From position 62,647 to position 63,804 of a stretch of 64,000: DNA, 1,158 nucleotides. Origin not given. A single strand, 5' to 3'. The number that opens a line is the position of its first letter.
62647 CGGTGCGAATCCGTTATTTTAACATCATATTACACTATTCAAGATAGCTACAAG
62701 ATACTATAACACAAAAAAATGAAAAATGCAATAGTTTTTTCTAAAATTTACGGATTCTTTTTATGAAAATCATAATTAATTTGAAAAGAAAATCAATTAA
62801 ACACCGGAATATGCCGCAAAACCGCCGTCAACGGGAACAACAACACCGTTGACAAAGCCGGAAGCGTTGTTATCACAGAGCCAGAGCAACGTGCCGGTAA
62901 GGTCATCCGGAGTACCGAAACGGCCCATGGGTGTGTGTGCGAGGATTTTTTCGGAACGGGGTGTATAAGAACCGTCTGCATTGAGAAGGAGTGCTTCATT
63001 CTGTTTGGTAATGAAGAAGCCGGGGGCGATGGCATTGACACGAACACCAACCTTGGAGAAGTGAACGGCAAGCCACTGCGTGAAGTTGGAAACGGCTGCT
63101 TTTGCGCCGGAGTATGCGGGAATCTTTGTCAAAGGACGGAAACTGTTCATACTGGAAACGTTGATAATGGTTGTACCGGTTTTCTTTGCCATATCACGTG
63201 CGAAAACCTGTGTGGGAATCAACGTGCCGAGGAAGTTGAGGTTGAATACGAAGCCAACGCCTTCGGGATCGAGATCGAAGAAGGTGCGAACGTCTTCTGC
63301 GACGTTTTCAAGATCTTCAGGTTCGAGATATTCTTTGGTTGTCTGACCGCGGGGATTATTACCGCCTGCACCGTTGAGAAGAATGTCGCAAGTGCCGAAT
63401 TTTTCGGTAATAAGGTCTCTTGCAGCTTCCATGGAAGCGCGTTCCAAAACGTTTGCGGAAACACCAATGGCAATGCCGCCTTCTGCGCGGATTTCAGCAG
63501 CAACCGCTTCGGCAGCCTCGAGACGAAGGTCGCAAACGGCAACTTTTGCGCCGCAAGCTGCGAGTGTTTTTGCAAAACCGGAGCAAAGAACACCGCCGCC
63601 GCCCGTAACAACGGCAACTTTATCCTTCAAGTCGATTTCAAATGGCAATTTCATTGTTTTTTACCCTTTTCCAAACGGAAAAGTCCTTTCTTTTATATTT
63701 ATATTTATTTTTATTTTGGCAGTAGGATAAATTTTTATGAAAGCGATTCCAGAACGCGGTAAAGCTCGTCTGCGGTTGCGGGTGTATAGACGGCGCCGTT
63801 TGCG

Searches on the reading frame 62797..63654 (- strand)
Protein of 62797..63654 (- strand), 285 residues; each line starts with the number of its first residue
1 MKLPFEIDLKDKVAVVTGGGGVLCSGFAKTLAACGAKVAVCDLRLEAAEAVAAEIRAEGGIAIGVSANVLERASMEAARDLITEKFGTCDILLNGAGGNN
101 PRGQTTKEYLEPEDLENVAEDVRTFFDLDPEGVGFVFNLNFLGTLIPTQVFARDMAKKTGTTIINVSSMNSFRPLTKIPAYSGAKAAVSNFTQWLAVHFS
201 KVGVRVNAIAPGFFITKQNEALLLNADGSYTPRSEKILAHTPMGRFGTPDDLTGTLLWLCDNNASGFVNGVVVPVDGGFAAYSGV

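Call 8: search_protein_families(library=pfam, proteins=[window:62797-63654:-])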
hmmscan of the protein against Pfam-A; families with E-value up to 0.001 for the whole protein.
window:62797-63654:- (285 aa): 2 families
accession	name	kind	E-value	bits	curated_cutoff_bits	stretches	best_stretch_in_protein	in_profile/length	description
PF00106.31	adh_short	-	1.6e-39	135.8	26.6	1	12-220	1-188/195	short chain dehydrogenase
PF13561.12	adh_short_C2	-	1.7e-37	129.7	27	1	26-279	11-235/236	Enoyl-(Acyl carrier protein) reductase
